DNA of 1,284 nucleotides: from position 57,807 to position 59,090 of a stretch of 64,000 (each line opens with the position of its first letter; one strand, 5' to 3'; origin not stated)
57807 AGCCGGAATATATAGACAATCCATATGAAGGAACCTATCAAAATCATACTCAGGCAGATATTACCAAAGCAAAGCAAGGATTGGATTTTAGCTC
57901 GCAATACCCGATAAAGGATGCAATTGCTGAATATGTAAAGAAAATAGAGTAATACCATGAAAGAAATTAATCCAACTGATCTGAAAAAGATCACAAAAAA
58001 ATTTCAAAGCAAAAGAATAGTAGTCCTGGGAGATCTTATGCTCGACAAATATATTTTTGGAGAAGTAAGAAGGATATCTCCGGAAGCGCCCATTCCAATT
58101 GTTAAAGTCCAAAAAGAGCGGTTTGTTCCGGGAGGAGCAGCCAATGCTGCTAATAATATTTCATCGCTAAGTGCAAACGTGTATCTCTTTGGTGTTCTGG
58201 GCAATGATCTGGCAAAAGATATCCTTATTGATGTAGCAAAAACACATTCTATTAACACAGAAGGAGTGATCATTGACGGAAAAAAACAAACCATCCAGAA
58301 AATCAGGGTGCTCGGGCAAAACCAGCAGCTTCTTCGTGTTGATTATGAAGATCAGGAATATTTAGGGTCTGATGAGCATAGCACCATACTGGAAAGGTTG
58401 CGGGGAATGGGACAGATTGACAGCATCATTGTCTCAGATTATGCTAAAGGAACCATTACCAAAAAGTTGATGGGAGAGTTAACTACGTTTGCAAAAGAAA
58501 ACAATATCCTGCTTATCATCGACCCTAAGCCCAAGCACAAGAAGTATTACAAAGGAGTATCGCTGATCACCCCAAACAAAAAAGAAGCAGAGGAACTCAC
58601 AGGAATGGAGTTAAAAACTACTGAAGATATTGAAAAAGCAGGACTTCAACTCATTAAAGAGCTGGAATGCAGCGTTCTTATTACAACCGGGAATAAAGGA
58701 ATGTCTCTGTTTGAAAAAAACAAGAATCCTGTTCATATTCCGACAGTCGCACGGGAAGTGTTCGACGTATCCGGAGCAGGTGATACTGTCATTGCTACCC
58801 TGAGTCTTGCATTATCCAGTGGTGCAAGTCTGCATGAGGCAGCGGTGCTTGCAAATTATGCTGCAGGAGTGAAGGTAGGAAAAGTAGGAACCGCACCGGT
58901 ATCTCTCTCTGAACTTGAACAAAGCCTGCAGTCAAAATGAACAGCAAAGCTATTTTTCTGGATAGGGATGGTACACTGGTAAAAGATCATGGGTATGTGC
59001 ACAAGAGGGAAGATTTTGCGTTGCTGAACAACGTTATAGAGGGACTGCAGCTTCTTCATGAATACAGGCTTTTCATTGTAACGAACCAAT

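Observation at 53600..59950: Complete ADP-L-glycero-D-manno-heptose pathway plus a GT9 heptosyltransferase-like gene next to AglB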

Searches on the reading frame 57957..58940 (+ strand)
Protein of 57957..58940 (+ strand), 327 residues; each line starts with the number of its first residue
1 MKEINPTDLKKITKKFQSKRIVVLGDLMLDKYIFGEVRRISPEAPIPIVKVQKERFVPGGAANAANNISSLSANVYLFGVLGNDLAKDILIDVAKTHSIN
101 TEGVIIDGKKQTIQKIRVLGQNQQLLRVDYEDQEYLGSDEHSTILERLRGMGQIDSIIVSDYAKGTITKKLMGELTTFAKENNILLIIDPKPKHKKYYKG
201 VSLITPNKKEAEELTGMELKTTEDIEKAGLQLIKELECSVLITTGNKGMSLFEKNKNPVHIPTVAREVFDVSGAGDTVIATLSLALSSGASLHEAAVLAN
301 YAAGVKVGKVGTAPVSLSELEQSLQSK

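Call 3: search_protein_families(library=pfam, proteins=[window:57957-58940:+], max_evalue=0.01)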
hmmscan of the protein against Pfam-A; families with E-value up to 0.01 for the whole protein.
window:57957-58940:+ (327 aa): 3 families
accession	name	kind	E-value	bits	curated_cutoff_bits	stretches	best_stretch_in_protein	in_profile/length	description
PF00294.29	PfkB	-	1.4e-46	159.6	25.8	1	19-314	2-297/302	pfkB family carbohydrate kinase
PF08543.17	Phos_pyr_kin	-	1.3e-10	41.5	27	1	197-299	116-224/246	Phosphomethylpyrimidine kinase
PF01256.23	Carb_kinase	-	2.1e-05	24.6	27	1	195-304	111-217/242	NAD(P)H-hydrate dehydratase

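Call 4: search_protein_families(library=ncbifam, proteins=[window:57957-58940:+], max_evalue=0.01)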
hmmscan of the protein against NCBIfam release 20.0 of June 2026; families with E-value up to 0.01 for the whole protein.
window:57957-58940:+ (327 aa): 27 families (the best 25 are shown)
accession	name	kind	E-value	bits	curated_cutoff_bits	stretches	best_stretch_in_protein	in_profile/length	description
TIGR02198.1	rfaE_dom_I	equivalog_domain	5.4e-114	380.5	345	1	13-324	2-314/315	D-glycero-beta-D-manno-heptose-7-phosphate kinase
NF008454.0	PRK11316.1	equivalog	1.1e-93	314.4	521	1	11-326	3-314/475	bifunctional D-glycero-beta-D-manno-heptose-7-phosphate kinase/D-glycero-beta-D-manno-heptose 1-phosphate adenylyltransferase HldE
TIGR02152.1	D_ribokin_bact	equivalog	1.2e-30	106.8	299.65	1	21-314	1-288/298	ribokinase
TIGR03168.1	1-PFK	subfamily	5e-24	84.8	216.4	1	50-323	26-298/305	hexose kinase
TIGR03828.1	pfkB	equivalog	7.5e-23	81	292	1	50-322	26-297/305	1-phosphofructokinase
NF008353.0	PRK11142.1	equivalog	4.6e-22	78.9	341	1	20-314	4-291/307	ribokinase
NF041320.1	pfkB_Halo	equivalog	1.8e-11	44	400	1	201-323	172-293/302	1-phosphofructokinase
NF007068.0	PRK09513.1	equivalog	4.7e-11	42.4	432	1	57-309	38-288/312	1-phosphofructokinase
NF007632.0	PRK10294.1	equivalog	1e-10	41.4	353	1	55-304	34-283/310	6-phosphofructokinase II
NF007355.0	PRK09850.1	equivalog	5.1e-10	38.9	540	1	53-300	34-280/313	pseudouridine kinase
TIGR04382.1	myo_inos_iolC_N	equivalog_domain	1.2e-09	37.9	300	1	202-314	190-297/309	5-dehydro-2-deoxygluconokinase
NF006957.1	PRK09434.1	equivalog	1.6e-09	37.7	450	1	212-300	188-274/302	fructokinase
TIGR00097.1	HMP-P_kinase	equivalog_domain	2.4e-08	33.6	204.95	1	199-300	126-231/254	bifunctional hydroxymethylpyrimidine kinase/phosphomethylpyrimidine kinase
NF041164.1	NucKinThplmales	equivalog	4.9e-08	32.5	450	1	207-305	172-270/295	nucleoside kinase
NF041134.1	R1P_kin_Thcocales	equivalog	6e-08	32.5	500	1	58-313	37-269/291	ADP-dependent ribose-1-phosphate kinase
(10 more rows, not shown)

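Call 55: search_solved_structures(query=window:57957-58940:+, max_evalue=1e-10, show_alignments=1)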
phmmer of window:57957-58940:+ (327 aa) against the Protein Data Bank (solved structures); distinct sequences matched with E-value up to 1e-10: 8.
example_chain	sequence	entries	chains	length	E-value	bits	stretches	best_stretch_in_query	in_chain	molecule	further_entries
4e84_A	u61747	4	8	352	1.2e-57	198.6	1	16-320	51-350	D-beta-D-heptose 7-phosphate kinase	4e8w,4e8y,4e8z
1vm7_A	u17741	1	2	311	3.5e-12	49.4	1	178-313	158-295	ribokinase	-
6ilr_A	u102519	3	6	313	4.2e-12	49.1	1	196-314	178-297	Ribokinase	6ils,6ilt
3ry7_A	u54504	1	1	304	6e-12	48.6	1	19-320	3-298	Ribokinase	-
1gqt_A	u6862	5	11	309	2.4e-11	46.6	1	63-314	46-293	RIBOKINASE | PROTEIN (RIBOKINASE)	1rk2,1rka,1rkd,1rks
5zwy_A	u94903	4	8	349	6e-11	45.3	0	195-313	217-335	Ribokinase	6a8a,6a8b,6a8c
4x8f_A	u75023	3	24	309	7.3e-11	45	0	49-313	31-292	Ribokinase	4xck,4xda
6wjz_A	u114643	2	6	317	9.2e-11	44.7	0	167-313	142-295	Ribokinase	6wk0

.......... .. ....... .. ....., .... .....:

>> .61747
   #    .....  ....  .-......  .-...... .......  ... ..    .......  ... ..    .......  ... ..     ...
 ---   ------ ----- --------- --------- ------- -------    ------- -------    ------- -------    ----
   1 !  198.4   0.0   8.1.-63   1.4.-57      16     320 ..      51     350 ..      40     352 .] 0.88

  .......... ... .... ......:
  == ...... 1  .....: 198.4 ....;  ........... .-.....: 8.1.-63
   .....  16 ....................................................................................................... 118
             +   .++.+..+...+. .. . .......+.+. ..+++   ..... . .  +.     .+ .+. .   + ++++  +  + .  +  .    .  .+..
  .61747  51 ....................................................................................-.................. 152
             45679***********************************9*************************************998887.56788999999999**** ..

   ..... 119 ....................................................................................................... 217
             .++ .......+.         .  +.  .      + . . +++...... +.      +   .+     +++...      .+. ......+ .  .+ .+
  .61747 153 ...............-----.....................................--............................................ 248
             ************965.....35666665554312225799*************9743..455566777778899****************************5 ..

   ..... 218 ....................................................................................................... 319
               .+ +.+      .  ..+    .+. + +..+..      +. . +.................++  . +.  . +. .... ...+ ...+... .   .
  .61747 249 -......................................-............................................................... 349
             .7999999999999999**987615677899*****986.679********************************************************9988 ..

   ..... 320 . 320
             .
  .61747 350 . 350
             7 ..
